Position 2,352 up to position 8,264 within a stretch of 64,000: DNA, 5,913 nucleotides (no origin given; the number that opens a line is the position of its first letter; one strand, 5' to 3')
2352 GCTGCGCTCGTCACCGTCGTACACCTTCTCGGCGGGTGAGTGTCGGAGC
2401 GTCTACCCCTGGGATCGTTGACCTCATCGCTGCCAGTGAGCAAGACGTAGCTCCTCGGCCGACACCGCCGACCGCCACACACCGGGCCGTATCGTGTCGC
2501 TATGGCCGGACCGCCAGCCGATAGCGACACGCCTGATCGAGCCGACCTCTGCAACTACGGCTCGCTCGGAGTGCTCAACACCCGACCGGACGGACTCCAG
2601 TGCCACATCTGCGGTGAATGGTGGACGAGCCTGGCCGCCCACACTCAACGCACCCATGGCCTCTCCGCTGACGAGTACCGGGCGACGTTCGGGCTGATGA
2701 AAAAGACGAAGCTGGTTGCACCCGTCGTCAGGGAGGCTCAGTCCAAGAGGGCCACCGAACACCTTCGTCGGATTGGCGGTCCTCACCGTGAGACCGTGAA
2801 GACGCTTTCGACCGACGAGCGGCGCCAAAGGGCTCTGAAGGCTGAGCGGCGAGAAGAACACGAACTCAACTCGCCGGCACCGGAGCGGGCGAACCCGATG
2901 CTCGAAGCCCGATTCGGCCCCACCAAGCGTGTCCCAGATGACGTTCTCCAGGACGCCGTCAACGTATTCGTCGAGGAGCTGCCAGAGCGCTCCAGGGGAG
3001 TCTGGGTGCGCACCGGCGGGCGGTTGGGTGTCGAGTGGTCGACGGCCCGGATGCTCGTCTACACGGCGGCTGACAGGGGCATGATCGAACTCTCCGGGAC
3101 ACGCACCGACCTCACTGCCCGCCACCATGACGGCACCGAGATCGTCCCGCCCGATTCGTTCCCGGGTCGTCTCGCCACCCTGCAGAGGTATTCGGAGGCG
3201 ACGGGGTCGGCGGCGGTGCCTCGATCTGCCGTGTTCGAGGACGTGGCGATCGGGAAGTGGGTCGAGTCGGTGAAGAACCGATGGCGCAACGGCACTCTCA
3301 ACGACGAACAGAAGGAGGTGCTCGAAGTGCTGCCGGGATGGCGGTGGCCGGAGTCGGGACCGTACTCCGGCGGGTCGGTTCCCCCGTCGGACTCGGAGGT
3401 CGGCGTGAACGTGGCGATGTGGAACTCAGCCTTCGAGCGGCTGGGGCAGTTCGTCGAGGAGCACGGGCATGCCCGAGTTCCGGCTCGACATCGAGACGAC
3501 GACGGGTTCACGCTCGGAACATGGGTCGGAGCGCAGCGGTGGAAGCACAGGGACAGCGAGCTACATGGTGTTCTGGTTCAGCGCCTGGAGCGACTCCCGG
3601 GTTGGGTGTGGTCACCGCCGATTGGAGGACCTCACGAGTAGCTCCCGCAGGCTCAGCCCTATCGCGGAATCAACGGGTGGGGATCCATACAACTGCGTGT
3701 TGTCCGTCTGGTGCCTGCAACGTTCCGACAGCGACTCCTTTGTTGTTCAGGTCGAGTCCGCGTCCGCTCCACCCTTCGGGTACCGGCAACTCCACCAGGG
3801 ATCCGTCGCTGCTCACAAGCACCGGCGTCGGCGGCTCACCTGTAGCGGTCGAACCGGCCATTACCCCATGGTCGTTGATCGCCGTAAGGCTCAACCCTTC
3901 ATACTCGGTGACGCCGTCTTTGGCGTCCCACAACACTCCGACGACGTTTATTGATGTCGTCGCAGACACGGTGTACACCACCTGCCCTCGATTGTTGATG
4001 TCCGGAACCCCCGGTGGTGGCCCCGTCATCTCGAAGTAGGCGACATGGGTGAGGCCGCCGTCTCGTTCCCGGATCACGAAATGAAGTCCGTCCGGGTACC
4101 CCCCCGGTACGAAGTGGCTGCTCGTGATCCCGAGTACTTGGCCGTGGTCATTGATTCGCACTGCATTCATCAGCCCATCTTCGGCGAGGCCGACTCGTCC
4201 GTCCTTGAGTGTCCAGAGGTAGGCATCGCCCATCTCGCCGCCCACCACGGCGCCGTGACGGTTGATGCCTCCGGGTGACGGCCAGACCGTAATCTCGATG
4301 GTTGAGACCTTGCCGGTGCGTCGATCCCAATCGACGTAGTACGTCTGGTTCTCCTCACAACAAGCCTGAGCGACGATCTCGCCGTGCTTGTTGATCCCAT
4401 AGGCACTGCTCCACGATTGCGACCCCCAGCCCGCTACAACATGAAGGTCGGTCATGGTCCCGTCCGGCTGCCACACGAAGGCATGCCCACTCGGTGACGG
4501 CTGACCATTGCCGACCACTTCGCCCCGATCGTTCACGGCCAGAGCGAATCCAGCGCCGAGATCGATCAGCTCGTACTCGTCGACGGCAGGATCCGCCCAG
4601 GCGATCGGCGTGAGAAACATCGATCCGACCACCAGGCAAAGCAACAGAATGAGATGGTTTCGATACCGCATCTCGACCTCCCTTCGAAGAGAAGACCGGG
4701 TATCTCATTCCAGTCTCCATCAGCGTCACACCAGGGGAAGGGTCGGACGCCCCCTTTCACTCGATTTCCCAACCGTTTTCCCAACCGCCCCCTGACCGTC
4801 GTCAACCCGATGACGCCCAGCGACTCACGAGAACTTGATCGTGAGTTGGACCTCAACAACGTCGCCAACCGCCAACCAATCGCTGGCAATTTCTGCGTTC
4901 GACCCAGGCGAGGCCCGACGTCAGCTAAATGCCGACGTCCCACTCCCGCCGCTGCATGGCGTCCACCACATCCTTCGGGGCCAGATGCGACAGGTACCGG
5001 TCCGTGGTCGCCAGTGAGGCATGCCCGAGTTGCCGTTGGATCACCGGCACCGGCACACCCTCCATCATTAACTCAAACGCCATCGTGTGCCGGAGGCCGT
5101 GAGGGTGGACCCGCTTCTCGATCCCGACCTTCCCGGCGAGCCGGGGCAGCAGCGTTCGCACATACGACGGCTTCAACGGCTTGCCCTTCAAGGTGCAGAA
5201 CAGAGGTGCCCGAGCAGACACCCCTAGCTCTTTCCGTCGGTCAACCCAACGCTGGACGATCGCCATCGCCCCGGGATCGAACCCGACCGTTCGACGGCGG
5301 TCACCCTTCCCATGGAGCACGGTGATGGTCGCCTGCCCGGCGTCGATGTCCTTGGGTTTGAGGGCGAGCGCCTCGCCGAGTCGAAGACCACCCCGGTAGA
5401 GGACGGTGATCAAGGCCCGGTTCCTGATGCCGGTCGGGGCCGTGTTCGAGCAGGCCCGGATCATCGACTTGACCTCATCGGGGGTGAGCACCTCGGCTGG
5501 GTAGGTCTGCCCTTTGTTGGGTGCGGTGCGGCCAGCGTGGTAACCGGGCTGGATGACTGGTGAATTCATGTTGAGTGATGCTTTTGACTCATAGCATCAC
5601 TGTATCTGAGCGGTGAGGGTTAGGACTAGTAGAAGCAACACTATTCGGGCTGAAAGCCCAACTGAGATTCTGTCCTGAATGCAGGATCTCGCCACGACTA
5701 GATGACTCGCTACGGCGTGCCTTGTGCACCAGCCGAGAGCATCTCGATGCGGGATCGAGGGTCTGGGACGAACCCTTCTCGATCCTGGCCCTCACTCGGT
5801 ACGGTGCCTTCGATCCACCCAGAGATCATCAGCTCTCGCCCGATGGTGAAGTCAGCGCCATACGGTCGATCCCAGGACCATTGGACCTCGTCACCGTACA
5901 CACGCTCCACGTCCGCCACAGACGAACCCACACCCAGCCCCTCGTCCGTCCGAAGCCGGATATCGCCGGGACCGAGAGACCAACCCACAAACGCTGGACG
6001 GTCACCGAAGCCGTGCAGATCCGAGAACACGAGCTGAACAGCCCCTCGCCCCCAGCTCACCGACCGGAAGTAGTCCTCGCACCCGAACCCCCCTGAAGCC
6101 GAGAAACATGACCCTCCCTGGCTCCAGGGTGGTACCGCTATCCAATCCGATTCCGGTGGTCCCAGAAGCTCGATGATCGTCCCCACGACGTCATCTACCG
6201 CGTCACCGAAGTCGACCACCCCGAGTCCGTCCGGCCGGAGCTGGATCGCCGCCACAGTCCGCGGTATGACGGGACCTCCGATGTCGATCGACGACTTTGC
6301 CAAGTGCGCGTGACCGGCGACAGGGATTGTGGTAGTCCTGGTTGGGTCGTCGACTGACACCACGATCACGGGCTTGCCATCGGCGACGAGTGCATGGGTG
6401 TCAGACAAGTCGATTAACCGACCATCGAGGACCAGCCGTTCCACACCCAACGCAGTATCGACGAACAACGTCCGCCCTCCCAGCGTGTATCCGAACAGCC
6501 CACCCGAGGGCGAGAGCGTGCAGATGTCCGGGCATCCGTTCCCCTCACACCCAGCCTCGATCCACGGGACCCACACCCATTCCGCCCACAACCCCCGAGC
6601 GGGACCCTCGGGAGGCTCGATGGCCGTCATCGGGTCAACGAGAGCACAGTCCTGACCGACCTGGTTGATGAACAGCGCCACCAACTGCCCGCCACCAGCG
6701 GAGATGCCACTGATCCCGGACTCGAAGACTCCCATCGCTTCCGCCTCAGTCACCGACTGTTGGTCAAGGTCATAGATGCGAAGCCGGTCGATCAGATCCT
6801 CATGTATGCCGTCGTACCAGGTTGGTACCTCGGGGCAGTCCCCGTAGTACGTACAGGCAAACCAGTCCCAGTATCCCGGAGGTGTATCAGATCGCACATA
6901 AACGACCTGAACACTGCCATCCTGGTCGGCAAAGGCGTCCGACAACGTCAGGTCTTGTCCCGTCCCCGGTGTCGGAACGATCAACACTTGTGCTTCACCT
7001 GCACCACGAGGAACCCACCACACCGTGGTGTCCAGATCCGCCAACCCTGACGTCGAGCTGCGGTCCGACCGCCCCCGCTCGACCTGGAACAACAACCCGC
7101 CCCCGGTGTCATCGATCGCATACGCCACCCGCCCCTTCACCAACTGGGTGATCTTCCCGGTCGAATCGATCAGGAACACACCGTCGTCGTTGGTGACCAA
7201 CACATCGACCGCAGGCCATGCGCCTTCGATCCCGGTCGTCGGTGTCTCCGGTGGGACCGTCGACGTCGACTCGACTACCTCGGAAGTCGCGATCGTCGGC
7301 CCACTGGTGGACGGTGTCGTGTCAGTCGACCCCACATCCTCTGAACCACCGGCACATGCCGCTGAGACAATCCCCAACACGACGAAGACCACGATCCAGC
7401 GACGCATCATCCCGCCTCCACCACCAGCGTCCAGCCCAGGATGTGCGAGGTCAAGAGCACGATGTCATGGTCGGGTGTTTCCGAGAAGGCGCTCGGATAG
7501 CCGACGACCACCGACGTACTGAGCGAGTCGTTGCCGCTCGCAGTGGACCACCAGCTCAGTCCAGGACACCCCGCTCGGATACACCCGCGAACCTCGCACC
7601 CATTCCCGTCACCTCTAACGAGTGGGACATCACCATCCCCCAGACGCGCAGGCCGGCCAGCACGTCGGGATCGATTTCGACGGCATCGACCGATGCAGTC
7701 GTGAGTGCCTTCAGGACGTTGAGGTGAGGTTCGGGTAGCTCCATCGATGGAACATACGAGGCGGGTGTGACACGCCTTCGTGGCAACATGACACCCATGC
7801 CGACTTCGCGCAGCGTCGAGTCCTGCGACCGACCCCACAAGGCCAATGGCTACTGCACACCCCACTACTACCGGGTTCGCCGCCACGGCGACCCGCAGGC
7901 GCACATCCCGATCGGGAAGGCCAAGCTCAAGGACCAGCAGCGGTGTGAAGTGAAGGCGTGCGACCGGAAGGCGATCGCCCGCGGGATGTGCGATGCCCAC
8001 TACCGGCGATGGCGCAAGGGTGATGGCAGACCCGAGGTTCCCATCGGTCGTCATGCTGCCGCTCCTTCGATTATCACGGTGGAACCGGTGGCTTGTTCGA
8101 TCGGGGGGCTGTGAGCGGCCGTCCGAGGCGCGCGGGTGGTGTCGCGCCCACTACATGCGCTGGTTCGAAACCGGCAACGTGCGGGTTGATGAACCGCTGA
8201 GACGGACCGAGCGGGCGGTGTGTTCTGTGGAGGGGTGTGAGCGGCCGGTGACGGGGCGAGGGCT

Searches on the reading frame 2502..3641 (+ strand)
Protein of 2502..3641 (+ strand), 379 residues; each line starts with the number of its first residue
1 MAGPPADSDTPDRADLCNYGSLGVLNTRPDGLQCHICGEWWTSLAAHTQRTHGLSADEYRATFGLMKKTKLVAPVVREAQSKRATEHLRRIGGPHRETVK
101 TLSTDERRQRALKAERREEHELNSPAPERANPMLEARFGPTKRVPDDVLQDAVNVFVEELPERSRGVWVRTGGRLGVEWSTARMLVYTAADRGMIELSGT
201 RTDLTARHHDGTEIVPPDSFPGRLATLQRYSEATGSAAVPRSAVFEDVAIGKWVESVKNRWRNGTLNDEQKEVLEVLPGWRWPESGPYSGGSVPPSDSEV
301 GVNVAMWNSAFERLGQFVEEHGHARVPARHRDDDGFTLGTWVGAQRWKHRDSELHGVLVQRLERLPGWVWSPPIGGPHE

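Call 6: search_protein_families(library=pfam, max_evalue=1, proteins=[window:2502-3641:+])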
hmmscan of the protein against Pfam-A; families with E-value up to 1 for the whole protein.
window:2502-3641:+ (379 aa): 2 families
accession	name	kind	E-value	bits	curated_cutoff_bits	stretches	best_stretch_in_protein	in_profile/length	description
PF03457.19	HA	-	1.9e-25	89.4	28.4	2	306-365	4-62/64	Helicase associated domain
PF05443.17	ROS_MUCR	-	3.5e-09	37.2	25.4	1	28-86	61-119/123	ROS/MUCR transcriptional regulator protein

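Call 7: search_protein_families(library=ncbifam, max_evalue=1, proteins=[window:2502-3641:+])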
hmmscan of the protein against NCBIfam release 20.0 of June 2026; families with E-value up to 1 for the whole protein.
window:2502-3641:+ (379 aa): 0 families

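Call 59: search_protein_families(library=phrogs, max_evalue=0.1, proteins=[window:2502-3641:+])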
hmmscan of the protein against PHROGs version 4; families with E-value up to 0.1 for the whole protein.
window:2502-3641:+ (379 aa): 1 family
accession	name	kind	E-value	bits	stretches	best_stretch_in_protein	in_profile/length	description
phrog_22215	-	unknown function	0.011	16.5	1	32-85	4-54/324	-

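Call 60: search_protein_families(library=padloc, max_evalue=0.1, proteins=[window:2502-3641:+])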
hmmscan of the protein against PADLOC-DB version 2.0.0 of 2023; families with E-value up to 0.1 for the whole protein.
window:2502-3641:+ (379 aa): 0 families

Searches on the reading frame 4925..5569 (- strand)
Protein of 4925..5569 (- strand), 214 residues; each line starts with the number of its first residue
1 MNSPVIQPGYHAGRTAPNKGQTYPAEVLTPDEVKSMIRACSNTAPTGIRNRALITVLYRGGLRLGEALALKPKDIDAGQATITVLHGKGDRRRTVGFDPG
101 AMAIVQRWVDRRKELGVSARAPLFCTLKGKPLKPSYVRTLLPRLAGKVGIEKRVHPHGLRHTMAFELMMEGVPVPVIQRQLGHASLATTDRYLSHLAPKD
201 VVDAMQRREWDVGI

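Call 6: search_protein_families(library=pfam, max_evalue=1, proteins=[window:4925-5569:-])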
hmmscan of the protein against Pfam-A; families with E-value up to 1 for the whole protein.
window:4925-5569:- (214 aa): 2 families
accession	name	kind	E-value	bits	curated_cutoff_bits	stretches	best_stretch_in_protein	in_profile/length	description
PF00589.27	Phage_integrase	-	2.8e-39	135.1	27.1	1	27-195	2-168/172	Phage integrase family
PF11917.13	DUF3435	-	0.032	13.6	25.8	1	127-209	168-252/418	Protein of unknown function (DUF3435)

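Call 7: search_protein_families(library=ncbifam, max_evalue=1, proteins=[window:4925-5569:-])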
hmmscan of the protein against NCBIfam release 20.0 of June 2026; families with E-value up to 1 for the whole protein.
window:4925-5569:- (214 aa): 12 families
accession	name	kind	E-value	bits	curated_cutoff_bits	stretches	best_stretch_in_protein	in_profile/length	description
TIGR02224.1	recomb_XerC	equivalog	1e-40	140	335.15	1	17-193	97-275/295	tyrosine recombinase XerC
NF040815.2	recomb_XerA_Arch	equivalog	1.6e-40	139.3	220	1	21-194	90-253/263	site-specific tyrosine recombinase/integron integrase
TIGR02225.1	recomb_XerD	equivalog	4.1e-37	128.1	329.6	1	16-200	93-278/290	site-specific tyrosine recombinase XerD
NF001399.0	PRK00283.1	subfamily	1.6e-33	116.2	279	1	16-193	103-281/300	tyrosine recombinase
NF002331.0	PRK01287.1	subfamily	1.1e-30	106.9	371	1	17-192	131-309/365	site-specific tyrosine recombinase XerC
TIGR02249.1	integrase_gron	subfamily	1.5e-21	77.1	265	2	20-115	95-183/315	integron integrase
NF003462.0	PRK05084.1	equivalog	1.5e-17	63.4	267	1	48-207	195-355/360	tyrosine recombinase XerS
NF007371.0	PRK09871.1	subfamily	4.7e-17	62.2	222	1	27-195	6-174/198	tyrosine-type DNA invertase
NF007370.0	PRK09870.1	subfamily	1.2e-16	60.9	221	1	21-193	6-177/200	tyrosine-type DNA invertase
NF011946.0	PRK15417.1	equivalog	9.4e-13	48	435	2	23-96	113-179/337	integron integrase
NF040693.1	recomb_GmtY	equivalog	4.5e-05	22.9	340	1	154-194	391-431/441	gamma-mobile-trio recombinase GmtY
NF047926.1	integrase_GmtZ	equivalog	0.2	9.6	600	1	155-192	429-467/784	gamma-mobile-trio integrase GmtZ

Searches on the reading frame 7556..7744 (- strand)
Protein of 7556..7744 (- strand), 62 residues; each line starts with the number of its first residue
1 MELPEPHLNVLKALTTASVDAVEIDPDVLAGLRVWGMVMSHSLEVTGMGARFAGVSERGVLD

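Call 59: search_protein_families(library=phrogs, max_evalue=0.1, proteins=[window:7556-7744:-])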
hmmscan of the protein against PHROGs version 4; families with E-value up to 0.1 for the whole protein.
window:7556-7744:- (62 aa): 0 families

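Call 60: search_protein_families(library=padloc, max_evalue=0.1, proteins=[window:7556-7744:-])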
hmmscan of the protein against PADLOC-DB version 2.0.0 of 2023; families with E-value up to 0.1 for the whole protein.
window:7556-7744:- (62 aa): 0 families

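Call 70: list_cluster_members(proteins=[P0001, window:7556-7744:-, window:7993-8550:+, window:7767-8114:+, window:1232-1414:-, P0005])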
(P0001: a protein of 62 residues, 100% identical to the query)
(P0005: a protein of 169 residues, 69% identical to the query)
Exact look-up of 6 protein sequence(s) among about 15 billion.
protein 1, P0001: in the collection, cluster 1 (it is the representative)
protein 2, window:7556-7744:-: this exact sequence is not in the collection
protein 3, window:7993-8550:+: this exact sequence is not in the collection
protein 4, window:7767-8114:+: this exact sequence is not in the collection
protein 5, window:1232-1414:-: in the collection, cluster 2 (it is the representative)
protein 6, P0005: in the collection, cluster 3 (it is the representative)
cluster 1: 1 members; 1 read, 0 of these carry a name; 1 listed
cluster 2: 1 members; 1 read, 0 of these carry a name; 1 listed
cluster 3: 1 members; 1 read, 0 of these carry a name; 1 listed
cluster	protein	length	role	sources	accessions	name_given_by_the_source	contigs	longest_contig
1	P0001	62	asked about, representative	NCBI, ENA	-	-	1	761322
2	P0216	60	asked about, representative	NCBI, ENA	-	-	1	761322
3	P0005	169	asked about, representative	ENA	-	-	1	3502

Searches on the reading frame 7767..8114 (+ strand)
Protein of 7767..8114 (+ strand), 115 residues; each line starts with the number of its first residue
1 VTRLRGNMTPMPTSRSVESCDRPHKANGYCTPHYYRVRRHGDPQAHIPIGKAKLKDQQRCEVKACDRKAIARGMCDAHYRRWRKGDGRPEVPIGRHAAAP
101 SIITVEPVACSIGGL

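Call 6: search_protein_families(library=pfam, max_evalue=1, proteins=[window:7767-8114:+])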
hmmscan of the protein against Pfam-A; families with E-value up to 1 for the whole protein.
window:7767-8114:+ (115 aa): 2 families
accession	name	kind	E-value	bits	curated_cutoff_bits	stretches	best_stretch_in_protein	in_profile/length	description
PF19067.5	DUF5763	-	0.00019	21.3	26.3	1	20-39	14-33/39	Family of unknown function (DUF5763)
PF24906.1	Zf_WRKY19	-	0.27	11.6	27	0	59-78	3-22/24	WRKY19 zinc finger domain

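Call 7: search_protein_families(library=ncbifam, max_evalue=1, proteins=[window:7767-8114:+])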
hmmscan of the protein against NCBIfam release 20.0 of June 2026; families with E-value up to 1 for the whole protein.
window:7767-8114:+ (115 aa): 0 families

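Call 69: find_encoding_contigs(protein=window:7767-8114:+, flank=3000, max_places=4)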
Protein window:7767-8114:+ (115 aa): no gene with exactly this product is on record in the collection.
